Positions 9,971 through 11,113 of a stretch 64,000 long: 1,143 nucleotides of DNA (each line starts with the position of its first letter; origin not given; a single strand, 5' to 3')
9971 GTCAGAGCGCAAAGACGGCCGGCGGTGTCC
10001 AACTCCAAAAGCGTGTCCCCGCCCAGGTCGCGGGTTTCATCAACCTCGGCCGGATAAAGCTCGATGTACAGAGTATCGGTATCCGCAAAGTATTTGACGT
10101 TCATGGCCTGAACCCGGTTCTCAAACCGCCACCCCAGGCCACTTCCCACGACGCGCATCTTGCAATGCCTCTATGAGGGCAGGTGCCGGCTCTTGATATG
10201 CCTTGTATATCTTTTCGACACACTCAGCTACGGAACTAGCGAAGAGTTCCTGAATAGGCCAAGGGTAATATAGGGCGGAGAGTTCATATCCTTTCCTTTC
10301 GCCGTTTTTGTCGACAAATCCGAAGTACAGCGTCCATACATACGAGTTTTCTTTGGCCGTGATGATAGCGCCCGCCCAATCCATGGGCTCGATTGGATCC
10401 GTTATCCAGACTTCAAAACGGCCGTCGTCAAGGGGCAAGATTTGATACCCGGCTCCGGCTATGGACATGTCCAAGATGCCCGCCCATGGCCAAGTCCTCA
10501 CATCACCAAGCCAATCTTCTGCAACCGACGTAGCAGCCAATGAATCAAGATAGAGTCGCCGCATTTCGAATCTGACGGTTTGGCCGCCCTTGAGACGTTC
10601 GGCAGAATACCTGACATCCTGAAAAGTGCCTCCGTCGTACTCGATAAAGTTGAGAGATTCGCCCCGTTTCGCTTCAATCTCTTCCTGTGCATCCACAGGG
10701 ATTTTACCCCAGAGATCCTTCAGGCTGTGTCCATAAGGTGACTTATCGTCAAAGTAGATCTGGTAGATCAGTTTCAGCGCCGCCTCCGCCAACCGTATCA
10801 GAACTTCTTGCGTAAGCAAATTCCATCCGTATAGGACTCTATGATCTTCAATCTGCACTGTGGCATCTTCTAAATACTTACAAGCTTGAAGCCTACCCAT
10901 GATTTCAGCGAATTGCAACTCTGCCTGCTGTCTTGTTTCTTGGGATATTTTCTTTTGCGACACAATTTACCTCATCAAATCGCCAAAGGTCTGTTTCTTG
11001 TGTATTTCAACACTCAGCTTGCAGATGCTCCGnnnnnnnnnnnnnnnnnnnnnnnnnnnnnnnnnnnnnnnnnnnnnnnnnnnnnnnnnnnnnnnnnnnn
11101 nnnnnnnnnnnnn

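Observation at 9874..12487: Co-directional cluster: MTase-HNH fusion, low-GC HEPN-like fusion protein, DUF2283 (candidate defence or addiction module)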

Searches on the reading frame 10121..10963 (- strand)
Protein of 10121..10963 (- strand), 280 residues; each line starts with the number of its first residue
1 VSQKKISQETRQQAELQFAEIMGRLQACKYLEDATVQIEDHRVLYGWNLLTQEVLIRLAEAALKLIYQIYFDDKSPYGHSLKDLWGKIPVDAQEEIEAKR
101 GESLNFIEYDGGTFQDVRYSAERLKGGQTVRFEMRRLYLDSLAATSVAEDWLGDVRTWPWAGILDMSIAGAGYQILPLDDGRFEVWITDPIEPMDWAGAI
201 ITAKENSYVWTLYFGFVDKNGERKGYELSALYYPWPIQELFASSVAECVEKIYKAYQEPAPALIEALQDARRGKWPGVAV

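Call 3: search_protein_families(library=pfam, proteins=[window:10121-10963:-], max_evalue=0.1)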
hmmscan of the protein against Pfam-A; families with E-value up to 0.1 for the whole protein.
window:10121-10963:- (280 aa): 0 families

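Call 4: search_protein_families(library=padloc, proteins=[window:10121-10963:-], max_evalue=0.1)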
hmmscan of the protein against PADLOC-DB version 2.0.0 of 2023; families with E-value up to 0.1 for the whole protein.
window:10121-10963:- (280 aa): 0 families

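Call 5: find_homologous_proteins(query=window:10121-10963:-)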
Query window:10121-10963:- (280 aa): 62 proteins with E <= 0.001 among 954 candidates.
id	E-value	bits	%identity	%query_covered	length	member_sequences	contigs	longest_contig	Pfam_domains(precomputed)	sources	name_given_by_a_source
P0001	1.7e-175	600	99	95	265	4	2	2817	-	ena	-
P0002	6.9e-159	546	84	100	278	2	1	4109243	-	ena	-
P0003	3.4e-142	491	77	100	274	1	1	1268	-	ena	-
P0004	6.6e-139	480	76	99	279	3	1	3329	-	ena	-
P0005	7.3e-138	477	75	100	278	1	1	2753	-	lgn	-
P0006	8.9e-135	466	71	100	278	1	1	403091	-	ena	-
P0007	4.4e-131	454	72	97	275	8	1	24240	-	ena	-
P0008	5.3e-129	447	69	98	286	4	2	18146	-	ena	-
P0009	1.3e-128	446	71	97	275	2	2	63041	-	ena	-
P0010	3.8e-128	445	70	97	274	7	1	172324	-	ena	-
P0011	3.4e-127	442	69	98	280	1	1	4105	-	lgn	-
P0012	7.0e-126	437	69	97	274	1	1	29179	-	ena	-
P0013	4.8e-123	428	80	83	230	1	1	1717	-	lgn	-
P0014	6.8e-117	408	76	83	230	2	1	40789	-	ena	-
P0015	2.0e-109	383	62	97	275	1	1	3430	-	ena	-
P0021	4.6e-105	369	59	98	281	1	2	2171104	-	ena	-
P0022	2.0e-104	367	60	98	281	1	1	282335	-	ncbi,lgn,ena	-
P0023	1.4e-103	364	56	97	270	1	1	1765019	-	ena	-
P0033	2.3e-97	344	54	98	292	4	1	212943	-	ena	-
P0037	1.1e-96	341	56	92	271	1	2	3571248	-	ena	-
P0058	9.6e-63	230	41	96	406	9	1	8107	-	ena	-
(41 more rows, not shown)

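Call 6: search_protein_families(library=ncbifam, proteins=[window:10121-10963:-], max_evalue=0.1)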
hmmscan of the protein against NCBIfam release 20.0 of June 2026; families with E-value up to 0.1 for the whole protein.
window:10121-10963:- (280 aa): 0 families

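Call 7: search_protein_families(library=phrogs, proteins=[window:10121-10963:-], max_evalue=0.1)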
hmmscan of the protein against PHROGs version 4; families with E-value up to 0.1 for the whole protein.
window:10121-10963:- (280 aa): 0 families

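Call 11: find_related_loci(query=A1, collection=genome_contigs, flank=6000)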
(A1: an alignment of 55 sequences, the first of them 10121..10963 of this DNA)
Query A1 (280 aa) in genome_contigs; peptide patterns used: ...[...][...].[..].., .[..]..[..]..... (x = any residue, [..] = any of these).
23 stretches matched a pattern; 5 encode a relative of the query (tblastn E <= 1e-3); 5 distinct loci.
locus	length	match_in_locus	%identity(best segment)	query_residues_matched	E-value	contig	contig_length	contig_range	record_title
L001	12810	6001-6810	73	3-274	3e-138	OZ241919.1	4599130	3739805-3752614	MAG: Dehalococcoidia bacterium isolate 6c1ee286-a86d-453a-9dbe-4da6ae1069d1 genome assembly, chromosome: 1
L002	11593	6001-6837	60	1-273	4e-110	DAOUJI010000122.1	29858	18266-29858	MAG TPA_asm: Dehalococcoidia bacterium isolate S32_258 k113_2300745, whole genome shotgun sequence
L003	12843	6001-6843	54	1-274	8e-103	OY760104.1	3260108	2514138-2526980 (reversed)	MAG: Dehalococcoidia bacterium isolate 85321599-0a94-4039-bbde-d148f9b3e6b5 genome assembly, chromosome: 1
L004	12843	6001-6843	54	1-274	3e-102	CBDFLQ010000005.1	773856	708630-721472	MAG: Dehalococcoidia bacterium isolate a44b0a8b-79d7-4efd-812f-c2216f58114b genome assembly, contig: contig_5, whole gen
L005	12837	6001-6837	51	1-274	2e-93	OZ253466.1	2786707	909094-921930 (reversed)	MAG: Dehalococcoidia bacterium isolate 7f7fcc17-106b-4c1d-a8d7-7cf201ad70ef genome assembly, chromosome: 1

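Call 12: find_related_loci(query=A1, collection=metagenome_contigs, flank=6000)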
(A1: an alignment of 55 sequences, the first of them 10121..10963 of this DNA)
Query A1 (280 aa) in metagenome_contigs; peptide patterns used: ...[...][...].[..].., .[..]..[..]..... (x = any residue, [..] = any of these).
37 stretches matched a pattern, but none encodes a relative of the query by tblastn (E <= 1e-3).

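Call 14: find_encoding_contigs(protein=P0002, flank=6000, max_places=3)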
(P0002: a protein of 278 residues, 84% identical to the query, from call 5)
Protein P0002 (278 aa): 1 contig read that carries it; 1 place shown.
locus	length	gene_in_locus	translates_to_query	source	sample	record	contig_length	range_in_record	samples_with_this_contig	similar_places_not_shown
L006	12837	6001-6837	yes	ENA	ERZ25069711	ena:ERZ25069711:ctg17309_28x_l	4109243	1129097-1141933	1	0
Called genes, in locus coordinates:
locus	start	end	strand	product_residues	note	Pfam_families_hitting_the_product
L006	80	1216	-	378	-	PF01321:Creatinase_N, PF00557:Peptidase_M24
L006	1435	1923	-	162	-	PF12172:zf-ChsH2, PF01796:OB_ChsH2_C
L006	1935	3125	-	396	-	PF22691:Thiolase_C_1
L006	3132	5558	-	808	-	PF02515:CoA_transf_3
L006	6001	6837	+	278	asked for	-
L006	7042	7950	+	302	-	PF01522:Polysacc_deac_1 (weak)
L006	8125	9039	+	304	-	PF01522:Polysacc_deac_1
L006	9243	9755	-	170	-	PF13302:Acetyltransf_3, PF13420:Acetyltransf_4, PF00583:Acetyltransf_1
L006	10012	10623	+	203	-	PF13302:Acetyltransf_3, PF00583:Acetyltransf_1 (weak)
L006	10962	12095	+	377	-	PF00296:Bac_luciferase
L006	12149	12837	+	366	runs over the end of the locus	PF01408:GFO_IDH_MocA, PF22685:Gal80p_C-like, PF22725:GFO_IDH_MocA_C3, PF02894:GFO_IDH_MocA_C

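Call 15: find_encoding_contigs(protein=P0006, flank=6000, max_places=3)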
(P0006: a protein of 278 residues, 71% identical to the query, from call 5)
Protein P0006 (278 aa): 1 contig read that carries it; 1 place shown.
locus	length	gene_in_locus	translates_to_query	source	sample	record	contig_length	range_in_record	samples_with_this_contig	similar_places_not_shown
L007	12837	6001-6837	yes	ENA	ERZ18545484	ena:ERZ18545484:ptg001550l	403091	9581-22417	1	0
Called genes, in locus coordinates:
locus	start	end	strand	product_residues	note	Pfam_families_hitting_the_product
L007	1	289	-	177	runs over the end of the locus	PF00239:Resolvase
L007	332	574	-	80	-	-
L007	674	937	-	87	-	PF00239:Resolvase (weak)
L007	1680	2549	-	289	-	-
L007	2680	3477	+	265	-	PF15731:MqsA_antitoxin (faint), PF13384:HTH_23 (faint), PF01381:HTH_3, PF12844:HTH_19 (weak), PF13560:HTH_31, PF01381:HTH_3, PF12844:HTH_19 (weak), PF13560:HTH_31, +3 more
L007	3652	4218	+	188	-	PF12844:HTH_19, PF13443:HTH_26 (weak), PF13560:HTH_31, PF20432:Xre-like-HTH (weak), PF01381:HTH_3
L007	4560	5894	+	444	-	-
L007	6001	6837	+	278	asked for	-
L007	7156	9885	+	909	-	PF20465:MmeI_hel, PF20473:MmeI_Mtase, PF20466:MmeI_TRD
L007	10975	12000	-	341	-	-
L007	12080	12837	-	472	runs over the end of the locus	PF00899:ThiF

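Call 16: find_encoding_contigs(protein=P0010, flank=6000, max_places=3)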
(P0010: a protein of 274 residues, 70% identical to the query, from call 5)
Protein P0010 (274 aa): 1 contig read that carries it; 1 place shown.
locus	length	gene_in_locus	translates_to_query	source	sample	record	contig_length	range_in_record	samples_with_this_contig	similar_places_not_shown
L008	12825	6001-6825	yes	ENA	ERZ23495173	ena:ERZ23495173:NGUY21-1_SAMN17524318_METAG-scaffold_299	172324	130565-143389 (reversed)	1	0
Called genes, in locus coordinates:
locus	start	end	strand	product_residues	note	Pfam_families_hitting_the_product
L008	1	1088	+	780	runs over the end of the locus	PF01590:GAF, PF13185:GAF_2, PF00989:PAS, PF13426:PAS_9 (weak), PF00512:HisKA, PF02518:HATPase_c, PF00072:Response_reg, PF00486:Trans_reg_C, +1 more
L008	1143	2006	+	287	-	-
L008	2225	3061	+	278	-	PF00211:Guanylate_cyc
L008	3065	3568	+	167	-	PF18967:PycTM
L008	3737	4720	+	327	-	PF10987:DUF2806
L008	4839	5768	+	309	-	-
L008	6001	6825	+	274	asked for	-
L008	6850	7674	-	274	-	PF14082:SduA_C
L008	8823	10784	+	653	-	PF00930:DPPIV_N (faint), PF26549:Tricorn_N, PF26550:Tricorn_2nd (weak), PF07676:PD40 (weak), PF26549:Tricorn_N (weak), PF20434:BD-FAE (weak), PF00326:Peptidase_S9, PF01738:DLH, +2 more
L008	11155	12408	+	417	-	PF02515:CoA_transf_3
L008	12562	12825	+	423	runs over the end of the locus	PF02515:CoA_transf_3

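Call 17: find_encoding_contigs(protein=P0021, flank=6000, max_places=3)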
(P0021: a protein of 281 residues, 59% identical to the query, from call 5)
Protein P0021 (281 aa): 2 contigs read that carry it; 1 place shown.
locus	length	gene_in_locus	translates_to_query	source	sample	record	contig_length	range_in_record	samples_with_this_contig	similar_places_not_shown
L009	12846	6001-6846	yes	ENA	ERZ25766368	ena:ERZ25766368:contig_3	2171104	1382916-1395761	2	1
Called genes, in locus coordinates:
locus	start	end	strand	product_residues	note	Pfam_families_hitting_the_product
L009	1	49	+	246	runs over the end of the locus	PF00561:Abhydrolase_1, PF12146:Hydrolase_4 (weak), PF12697:Abhydrolase_6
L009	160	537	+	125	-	PF02410:RsfS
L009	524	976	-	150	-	PF00334:NDK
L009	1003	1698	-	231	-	PF00814:TsaD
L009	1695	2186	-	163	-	PF02367:TsaE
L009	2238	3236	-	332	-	PF00586:AIRS, PF02769:AIRS_C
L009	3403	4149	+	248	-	PF00149:Metallophos, PF12850:Metallophos_2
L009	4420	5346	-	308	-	PF04199:Cyclase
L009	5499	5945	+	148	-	PF00903:Glyoxalase, PF13669:Glyoxalase_4, PF18029:Glyoxalase_6 (faint)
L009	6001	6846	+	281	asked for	-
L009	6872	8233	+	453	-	PF01555:N6_N4_Mtase, PF01844:HNH, PF14279:HNH_5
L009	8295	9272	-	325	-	PF08240:ADH_N, PF00107:ADH_zinc_N, PF13602:ADH_zinc_N_2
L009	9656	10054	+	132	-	PF00903:Glyoxalase, PF13468:Glyoxalase_3 (faint), PF13669:Glyoxalase_4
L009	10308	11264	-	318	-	PF00106:adh_short, PF08659:KR, PF13561:adh_short_C2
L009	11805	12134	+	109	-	-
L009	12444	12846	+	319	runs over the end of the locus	PF00005:ABC_tran, PF02463:SMC_N (weak), PF13304:AAA_21, PF08352:oligo_HPY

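Call 18: find_encoding_contigs(protein=P0022, flank=6000, max_places=3)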
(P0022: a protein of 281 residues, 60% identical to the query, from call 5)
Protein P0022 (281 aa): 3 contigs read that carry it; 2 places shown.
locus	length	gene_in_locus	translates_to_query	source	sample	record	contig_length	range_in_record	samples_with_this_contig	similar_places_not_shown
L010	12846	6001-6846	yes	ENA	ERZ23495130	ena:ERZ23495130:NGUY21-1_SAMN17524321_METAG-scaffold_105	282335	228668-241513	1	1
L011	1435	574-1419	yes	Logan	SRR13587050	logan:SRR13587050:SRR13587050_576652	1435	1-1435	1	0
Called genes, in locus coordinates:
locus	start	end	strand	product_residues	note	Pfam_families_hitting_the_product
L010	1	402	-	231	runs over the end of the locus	PF00814:TsaD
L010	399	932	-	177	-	PF02367:TsaE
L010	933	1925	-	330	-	PF00586:AIRS, PF02769:AIRS_C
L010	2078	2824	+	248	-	PF00149:Metallophos, PF12850:Metallophos_2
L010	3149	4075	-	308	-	PF04199:Cyclase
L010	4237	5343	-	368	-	PF13776:DUF4172, PF02661:Fic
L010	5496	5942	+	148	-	PF00903:Glyoxalase, PF13669:Glyoxalase_4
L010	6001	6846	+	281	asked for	-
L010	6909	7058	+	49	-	-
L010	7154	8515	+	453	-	PF01555:N6_N4_Mtase, PF01844:HNH, PF14279:HNH_5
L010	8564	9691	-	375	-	PF00174:Oxidored_molyb, PF03404:Mo-co_dimer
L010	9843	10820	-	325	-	PF08240:ADH_N, PF00107:ADH_zinc_N, PF13602:ADH_zinc_N_2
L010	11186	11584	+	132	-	PF00903:Glyoxalase, PF13468:Glyoxalase_3 (faint), PF13669:Glyoxalase_4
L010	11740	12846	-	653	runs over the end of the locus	PF02872:5_nucleotid_C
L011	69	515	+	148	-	PF00903:Glyoxalase, PF13669:Glyoxalase_4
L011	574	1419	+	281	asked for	-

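Call 19: find_encoding_contigs(protein=P0023, flank=6000, max_places=3)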
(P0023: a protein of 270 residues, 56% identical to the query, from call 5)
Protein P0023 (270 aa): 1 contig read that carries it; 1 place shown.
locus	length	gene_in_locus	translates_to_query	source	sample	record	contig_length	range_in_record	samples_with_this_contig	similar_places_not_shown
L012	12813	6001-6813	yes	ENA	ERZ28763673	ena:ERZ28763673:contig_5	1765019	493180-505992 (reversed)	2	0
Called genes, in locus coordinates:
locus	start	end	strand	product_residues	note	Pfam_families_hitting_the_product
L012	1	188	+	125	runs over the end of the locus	PF14574:RACo_C_ter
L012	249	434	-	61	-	-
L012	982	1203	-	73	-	-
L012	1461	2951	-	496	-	PF08808:RES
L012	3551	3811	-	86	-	-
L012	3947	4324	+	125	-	-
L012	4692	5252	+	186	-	-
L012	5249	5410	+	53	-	-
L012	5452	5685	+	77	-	-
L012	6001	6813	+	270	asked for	-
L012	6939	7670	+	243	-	PF03737:RraA-like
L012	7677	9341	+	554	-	PF04545:Sigma70_r4 (weak)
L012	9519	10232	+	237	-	PF00226:DnaJ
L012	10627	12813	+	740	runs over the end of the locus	PF00188:CAP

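Call 20: predict_structure(alignment_id=A1)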
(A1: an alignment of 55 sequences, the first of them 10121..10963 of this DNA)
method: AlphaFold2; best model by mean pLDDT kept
length: 280 residues; sequences in the alignment: 55
mean_pLDDT: 91.9   pTM: 0.75
mean pLDDT of the five models: 91.9, 91.0, 90.3, 89.7, 89.3
residues with pLDDT >= 90: 214; 70-90: 61; 50-70: 5; < 50: 0
segments of 3 or more residues with pLDDT < 50: none
pLDDT, mean of each block of 10 residues (from residue 1): 89 94 94 92 91 95 98 93 97 98 95 89 83 93 98 86 77 84 91 95 93 97 97 93 93 94 96 77
secondary structure, 60 per line:
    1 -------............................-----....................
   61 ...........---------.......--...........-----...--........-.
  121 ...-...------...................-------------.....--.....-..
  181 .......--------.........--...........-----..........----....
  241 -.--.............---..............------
elements in order: H8-35 H41-71 H81-87 H90-100 H111-118 H120-123 H134-152 H166-170 E173-177 E182-187 E196-204 E207-217 E223-229 H237-240 H245-257 H261-274

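Call 23: find_encoding_contigs(protein=P0037, flank=6000, max_places=3)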
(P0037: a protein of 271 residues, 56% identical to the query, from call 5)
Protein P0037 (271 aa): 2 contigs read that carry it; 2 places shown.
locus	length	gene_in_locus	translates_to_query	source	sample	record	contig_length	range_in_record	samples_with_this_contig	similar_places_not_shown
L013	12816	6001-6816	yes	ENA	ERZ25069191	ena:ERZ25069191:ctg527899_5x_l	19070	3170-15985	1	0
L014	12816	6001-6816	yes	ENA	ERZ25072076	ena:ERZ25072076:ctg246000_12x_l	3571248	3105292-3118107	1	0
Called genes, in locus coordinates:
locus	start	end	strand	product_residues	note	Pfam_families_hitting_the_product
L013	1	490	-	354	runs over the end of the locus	PF06634:DUF1156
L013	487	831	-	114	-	PF10137:CAP12-PCTIR_TIR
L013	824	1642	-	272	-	-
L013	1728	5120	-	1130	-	PF00270:DEAD, PF04851:ResIII, PF00176:SNF2-rel_dom, PF00271:Helicase_C, PF13020:NOV_C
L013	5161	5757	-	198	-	PF19570:DUF6088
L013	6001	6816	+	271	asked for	-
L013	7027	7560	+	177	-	-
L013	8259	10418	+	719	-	PF00270:DEAD, PF04851:ResIII, PF16203:ERCC3_RAD25_C (weak), PF00271:Helicase_C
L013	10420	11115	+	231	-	-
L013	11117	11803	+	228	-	-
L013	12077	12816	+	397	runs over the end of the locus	PF07508:Recombinase, PF13408:Zn_ribbon_recom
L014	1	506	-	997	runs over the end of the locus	PF06634:DUF1156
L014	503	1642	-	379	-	PF10137:CAP12-PCTIR_TIR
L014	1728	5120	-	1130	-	PF00270:DEAD, PF04851:ResIII, PF00176:SNF2-rel_dom, PF00271:Helicase_C, PF13020:NOV_C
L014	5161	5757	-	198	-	PF19570:DUF6088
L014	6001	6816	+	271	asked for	-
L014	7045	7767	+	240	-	-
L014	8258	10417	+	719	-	PF00270:DEAD, PF04851:ResIII, PF16203:ERCC3_RAD25_C (weak), PF00271:Helicase_C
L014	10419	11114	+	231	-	-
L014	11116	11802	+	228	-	-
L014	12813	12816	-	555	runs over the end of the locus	PF00239:Resolvase, PF07508:Recombinase, PF13408:Zn_ribbon_recom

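Call 24: find_encoding_contigs(protein=P0033, flank=6000, max_places=3)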
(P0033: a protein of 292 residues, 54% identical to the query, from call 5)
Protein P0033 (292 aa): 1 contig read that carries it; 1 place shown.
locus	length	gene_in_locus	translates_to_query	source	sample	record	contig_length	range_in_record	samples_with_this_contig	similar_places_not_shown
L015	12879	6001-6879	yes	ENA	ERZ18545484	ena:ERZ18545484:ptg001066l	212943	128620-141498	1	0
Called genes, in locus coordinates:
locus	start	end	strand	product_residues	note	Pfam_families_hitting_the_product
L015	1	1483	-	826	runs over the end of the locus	PF00521:DNA_topoisoIV, PF03989:DNA_gyraseA_C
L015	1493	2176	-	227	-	PF07722:Peptidase_C26, PF00117:GATase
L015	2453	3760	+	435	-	PF25145:NfeD1b_N, PF00574:CLP_protease (faint), PF24961:NfeD_membrane, PF01957:NfeD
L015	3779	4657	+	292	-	PF01145:Band_7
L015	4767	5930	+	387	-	PF00696:AA_kinase, PF01472:PUA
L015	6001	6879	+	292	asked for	-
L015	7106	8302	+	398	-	PF00171:Aldedh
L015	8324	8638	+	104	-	-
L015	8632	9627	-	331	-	PF04015:DUF362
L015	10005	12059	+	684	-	PF01134:GIDA, PF12831:FAD_oxidored (faint), PF21680:GIDA_C_1st, PF13932:SAM_GIDA_C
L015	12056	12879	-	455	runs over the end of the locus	PF13433:Peripla_BP_5, PF13458:Peripla_BP_6, PF01094:ANF_receptor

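Call 25: find_encoding_contigs(protein=P0058, flank=6000, max_places=3)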
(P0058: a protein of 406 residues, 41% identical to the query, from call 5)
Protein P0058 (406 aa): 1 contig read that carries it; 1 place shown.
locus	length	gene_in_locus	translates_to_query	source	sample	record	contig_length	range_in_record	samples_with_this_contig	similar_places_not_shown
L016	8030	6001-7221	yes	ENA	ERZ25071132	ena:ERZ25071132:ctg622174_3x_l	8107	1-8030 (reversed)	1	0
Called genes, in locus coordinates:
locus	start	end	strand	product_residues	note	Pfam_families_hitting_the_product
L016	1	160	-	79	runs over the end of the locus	?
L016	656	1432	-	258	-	-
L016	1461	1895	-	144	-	-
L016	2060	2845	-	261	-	PF00004:AAA (faint), PF01695:IstB_IS21, PF00308:Bac_DnaA, PF20720:nSTAND3 (weak)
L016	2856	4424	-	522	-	PF00665:rve, PF22483:Mu-transpos_C_2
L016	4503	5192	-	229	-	PF27155:Y4rL_C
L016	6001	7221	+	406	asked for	-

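Call 37: search_protein_families(library=pfam, proteins=[L008:4839-5768:+, L014:7045-7767:+, L007:4560-5894:+], max_evalue=1)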
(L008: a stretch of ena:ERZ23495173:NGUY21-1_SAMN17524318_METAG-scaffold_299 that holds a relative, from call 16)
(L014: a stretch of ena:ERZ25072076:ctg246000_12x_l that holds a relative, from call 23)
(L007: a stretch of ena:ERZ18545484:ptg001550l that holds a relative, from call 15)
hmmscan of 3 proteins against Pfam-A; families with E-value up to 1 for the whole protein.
L008:4839-5768:+ (309 aa): 1 family
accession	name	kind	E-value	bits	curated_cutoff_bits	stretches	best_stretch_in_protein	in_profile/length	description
PF14590.12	DUF4447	-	0.14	12.4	27.2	1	268-297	78-107/166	Domain of unknown function (DUF4447)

L014:7045-7767:+ (240 aa): 0 families

L007:4560-5894:+ (444 aa): 0 families

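Call 49: search_solved_structures(query=A1, max_evalue=10, show_alignments=3)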
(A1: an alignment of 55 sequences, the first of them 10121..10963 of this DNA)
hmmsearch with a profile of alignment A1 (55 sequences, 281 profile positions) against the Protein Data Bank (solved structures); distinct sequences matched with E-value up to 10: 0.

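Call 57: find_encoding_contigs(protein=P0014, flank=6000, max_places=3)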
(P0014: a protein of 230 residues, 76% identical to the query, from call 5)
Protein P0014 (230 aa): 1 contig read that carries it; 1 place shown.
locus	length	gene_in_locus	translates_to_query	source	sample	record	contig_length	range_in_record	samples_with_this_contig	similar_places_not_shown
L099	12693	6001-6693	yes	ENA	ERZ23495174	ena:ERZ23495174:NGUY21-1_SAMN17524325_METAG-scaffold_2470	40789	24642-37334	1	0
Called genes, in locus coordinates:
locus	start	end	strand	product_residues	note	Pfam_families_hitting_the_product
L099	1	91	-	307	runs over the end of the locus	PF02384:N6_Mtase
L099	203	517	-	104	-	-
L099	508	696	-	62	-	PF12161:HsdM_N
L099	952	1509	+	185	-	-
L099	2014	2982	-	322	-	PF13576:Pentapeptide_3 (faint), PF13599:Pentapeptide_4 (faint), PF00805:Pentapeptide (weak)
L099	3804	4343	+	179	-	-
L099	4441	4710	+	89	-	-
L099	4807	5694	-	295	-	PF13701:DDE_Tnp_1_4, PF01609:DDE_Tnp_1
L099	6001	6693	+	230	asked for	-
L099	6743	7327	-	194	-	PF22322:DUF6973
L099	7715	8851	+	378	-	PF13808:DDE_Tnp_1_assoc, PF01609:DDE_Tnp_1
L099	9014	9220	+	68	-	-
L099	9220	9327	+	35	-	-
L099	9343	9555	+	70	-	-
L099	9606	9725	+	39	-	-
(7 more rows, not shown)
